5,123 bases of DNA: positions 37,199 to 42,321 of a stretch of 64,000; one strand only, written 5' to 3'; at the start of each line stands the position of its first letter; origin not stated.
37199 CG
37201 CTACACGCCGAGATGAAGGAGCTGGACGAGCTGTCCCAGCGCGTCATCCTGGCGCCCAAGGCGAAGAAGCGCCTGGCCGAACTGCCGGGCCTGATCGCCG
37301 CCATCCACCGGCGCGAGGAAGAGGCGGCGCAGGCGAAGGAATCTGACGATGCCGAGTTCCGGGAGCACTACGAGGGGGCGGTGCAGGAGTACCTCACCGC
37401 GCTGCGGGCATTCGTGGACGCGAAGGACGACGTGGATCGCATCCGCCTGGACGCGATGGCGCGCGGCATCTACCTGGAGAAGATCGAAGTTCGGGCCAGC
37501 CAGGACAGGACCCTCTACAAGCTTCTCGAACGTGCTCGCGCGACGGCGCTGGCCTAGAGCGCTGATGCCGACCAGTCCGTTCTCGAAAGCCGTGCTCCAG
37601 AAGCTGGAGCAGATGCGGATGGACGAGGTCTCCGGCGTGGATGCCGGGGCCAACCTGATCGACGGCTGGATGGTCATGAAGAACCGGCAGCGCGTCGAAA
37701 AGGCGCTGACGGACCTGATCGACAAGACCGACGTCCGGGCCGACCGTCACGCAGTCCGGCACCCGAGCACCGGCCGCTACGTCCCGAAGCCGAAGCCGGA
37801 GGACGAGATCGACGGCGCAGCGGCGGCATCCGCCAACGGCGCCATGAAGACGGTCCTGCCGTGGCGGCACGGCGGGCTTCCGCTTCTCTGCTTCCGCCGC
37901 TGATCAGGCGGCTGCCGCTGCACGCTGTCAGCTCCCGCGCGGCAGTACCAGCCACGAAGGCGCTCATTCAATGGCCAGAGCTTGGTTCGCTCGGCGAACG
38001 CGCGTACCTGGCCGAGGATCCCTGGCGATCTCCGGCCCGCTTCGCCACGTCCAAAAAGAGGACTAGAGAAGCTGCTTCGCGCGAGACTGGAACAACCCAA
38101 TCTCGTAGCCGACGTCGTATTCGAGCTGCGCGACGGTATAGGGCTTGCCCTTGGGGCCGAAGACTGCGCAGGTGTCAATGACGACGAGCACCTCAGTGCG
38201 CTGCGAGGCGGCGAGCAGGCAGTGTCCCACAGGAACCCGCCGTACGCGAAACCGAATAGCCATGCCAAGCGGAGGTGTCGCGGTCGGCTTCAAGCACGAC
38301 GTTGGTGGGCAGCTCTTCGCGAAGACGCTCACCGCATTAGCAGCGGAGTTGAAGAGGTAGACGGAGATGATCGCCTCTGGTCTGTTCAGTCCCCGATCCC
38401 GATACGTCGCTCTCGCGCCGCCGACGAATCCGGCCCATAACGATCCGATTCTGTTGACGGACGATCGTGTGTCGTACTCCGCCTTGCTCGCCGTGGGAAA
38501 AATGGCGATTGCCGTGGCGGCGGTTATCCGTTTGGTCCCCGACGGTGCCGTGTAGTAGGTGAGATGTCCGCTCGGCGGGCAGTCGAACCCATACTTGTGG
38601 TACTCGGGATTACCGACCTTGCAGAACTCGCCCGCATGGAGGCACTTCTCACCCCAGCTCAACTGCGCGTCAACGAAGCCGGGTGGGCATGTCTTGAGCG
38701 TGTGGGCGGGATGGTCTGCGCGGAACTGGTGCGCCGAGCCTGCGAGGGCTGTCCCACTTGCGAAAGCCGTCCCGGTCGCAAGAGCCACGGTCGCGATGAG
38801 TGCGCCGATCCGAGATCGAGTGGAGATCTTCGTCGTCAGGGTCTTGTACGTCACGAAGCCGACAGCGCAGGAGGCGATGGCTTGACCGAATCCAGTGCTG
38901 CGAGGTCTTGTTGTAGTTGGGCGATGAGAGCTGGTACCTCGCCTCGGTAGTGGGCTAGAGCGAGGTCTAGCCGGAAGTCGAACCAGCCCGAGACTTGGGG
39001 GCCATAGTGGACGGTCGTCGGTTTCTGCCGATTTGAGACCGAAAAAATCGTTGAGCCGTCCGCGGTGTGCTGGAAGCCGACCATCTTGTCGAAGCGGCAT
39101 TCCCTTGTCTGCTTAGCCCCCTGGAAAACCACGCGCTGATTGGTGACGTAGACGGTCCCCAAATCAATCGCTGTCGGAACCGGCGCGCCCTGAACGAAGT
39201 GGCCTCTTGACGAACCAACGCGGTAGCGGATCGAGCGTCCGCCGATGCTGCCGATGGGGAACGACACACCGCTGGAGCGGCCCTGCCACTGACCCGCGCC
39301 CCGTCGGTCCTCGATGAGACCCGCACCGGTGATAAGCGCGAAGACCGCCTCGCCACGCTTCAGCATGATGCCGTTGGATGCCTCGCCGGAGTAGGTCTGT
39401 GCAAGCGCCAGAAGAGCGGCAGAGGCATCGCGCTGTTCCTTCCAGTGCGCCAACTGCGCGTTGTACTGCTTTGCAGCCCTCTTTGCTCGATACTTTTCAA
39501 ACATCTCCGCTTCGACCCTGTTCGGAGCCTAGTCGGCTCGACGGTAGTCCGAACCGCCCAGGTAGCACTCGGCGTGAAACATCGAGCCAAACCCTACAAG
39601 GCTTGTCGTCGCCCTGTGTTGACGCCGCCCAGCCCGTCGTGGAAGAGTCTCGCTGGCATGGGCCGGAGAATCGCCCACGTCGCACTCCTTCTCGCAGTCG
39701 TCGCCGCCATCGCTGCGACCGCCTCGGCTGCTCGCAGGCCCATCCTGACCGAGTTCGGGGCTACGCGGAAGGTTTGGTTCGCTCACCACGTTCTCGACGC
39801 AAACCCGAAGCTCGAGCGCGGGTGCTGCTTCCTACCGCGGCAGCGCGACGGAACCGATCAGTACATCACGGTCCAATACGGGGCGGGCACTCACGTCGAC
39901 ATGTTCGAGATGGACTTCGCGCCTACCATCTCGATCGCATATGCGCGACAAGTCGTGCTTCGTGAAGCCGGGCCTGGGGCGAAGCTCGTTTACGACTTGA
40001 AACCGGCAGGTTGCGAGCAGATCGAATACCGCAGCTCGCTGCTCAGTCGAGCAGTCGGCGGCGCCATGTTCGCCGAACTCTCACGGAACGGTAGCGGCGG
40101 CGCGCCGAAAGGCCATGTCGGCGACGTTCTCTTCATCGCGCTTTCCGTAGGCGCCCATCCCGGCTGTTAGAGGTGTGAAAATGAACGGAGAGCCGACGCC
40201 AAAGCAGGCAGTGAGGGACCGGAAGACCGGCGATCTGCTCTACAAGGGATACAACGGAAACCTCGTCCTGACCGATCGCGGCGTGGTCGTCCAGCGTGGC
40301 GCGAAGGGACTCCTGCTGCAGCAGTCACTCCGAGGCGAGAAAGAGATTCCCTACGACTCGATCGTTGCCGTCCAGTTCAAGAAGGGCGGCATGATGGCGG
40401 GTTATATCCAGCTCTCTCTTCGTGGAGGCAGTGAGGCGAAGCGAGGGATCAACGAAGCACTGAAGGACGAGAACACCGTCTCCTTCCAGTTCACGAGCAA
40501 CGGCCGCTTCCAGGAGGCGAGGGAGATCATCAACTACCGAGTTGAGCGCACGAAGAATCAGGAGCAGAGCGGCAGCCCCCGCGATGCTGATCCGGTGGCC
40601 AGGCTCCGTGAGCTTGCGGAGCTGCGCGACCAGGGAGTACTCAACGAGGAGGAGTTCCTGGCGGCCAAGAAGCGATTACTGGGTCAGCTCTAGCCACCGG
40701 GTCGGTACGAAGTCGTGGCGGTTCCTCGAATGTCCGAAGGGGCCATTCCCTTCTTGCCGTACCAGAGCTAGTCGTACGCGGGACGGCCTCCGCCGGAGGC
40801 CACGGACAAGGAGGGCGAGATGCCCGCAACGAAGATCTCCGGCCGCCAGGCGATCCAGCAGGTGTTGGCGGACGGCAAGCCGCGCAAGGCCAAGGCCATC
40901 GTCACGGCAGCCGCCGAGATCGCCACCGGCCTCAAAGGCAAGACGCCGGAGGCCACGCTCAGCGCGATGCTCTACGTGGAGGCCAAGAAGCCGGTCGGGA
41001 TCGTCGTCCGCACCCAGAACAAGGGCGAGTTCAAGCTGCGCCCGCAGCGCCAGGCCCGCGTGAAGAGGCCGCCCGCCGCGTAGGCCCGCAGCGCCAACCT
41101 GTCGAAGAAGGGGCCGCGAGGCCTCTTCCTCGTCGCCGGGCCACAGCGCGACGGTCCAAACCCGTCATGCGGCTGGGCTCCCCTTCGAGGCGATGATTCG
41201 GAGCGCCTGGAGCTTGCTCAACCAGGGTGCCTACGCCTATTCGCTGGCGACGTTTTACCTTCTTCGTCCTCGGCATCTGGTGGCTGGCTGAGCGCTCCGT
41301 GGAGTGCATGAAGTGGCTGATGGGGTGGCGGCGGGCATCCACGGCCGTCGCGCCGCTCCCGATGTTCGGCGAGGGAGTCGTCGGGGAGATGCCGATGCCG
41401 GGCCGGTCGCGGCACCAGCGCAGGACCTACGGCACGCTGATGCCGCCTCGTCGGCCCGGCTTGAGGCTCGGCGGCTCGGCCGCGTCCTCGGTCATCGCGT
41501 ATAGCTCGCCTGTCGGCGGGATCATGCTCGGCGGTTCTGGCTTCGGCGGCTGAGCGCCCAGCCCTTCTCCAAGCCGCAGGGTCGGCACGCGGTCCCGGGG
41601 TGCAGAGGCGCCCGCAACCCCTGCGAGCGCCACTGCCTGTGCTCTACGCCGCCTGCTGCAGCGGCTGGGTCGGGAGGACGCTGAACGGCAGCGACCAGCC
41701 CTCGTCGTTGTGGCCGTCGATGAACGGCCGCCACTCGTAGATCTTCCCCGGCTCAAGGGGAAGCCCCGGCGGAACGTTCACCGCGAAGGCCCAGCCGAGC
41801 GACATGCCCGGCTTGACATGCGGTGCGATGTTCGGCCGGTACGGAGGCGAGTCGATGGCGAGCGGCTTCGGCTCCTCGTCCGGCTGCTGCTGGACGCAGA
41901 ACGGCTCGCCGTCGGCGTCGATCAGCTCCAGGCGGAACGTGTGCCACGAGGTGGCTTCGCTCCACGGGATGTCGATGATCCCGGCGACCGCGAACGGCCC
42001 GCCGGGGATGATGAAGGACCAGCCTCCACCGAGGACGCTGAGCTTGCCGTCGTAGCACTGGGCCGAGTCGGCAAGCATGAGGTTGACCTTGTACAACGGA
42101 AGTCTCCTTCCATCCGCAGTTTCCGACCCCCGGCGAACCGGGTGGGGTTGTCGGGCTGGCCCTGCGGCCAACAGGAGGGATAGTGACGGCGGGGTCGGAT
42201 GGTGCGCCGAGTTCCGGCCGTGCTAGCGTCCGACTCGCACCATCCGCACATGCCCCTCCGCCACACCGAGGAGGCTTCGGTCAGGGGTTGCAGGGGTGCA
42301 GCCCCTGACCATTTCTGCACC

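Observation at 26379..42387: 15,982-bp serine-recombinase element inserted in frame into a secreted NlpC/P60 hydrolase gene; both att sites reconstructable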

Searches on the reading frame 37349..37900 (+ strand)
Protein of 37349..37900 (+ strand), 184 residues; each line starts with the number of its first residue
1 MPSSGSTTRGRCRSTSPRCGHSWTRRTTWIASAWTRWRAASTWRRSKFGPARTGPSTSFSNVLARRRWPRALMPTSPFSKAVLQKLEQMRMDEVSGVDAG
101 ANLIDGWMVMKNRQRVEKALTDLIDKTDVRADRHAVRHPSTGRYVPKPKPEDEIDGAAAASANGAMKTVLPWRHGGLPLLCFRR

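Call 11: search_protein_families(library=pfam, max_evalue=0.01, proteins=[window:37349-37900:+])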
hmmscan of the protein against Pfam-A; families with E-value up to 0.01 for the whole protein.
window:37349-37900:+ (184 aa): 0 families

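Call 20: search_protein_families(library=phrogs, max_evalue=0.001, proteins=[window:37349-37900:+])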
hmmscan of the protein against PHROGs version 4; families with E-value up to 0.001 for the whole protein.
window:37349-37900:+ (184 aa): 1 family
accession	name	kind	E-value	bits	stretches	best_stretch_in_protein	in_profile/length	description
phrog_13547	-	unknown function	0.00067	20.5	1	85-128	6-51/272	-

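Call 69: search_protein_families(library=padloc, max_evalue=0.001, proteins=[window:37349-37900:+])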
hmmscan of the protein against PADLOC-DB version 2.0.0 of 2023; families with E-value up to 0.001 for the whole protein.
window:37349-37900:+ (184 aa): 0 families

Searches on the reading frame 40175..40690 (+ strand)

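Call 12: search_protein_families(library=pfam, max_evalue=0.01, proteins=[window:40175-40690:+])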
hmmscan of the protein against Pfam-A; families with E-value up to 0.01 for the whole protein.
window:40175-40690:+ (172 aa): 3 families
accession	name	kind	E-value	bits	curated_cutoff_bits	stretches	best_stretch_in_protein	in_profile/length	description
PF09851.14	SHOCT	-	2.7e-08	33.7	27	1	143-169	2-28/28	Short C-terminal domain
PF14472.11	DUF4429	-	1.2e-06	29.5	25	1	49-109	20-84/95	Domain of unknown function (DUF4429)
PF05120.17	GvpG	-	0.01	16.5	30.6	0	142-172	35-65/67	Gas vesicle protein G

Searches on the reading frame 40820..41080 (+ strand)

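Call 12: search_protein_families(library=pfam, max_evalue=0.01, proteins=[window:40820-41080:+])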
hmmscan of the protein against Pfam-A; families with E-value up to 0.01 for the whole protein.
window:40820-41080:+ (87 aa): 1 family
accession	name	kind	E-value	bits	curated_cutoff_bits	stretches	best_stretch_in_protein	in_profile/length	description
PF05066.19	HARE-HTH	-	0.00018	22.3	25.9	1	11-65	6-61/71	HB1, ASXL, restriction endonuclease HTH domain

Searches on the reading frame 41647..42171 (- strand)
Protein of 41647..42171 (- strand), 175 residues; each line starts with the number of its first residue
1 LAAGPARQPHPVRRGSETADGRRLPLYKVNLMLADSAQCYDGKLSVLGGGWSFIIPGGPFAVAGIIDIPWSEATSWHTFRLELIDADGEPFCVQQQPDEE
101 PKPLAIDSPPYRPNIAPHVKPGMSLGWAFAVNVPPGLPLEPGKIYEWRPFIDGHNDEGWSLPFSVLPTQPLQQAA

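Call 12: search_protein_families(library=pfam, max_evalue=0.01, proteins=[window:41647-42171:-])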
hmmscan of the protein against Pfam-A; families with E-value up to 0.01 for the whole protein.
window:41647-42171:- (175 aa): 1 family
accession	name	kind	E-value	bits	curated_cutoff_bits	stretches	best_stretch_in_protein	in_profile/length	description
PF22091.2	DUF6941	-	3.4e-06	27.9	27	1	32-111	4-71/125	Family of unknown function (DUF6941)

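Call 20: search_protein_families(library=phrogs, max_evalue=0.001, proteins=[window:41647-42171:-])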
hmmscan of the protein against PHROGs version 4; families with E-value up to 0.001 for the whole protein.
window:41647-42171:- (175 aa): 0 families
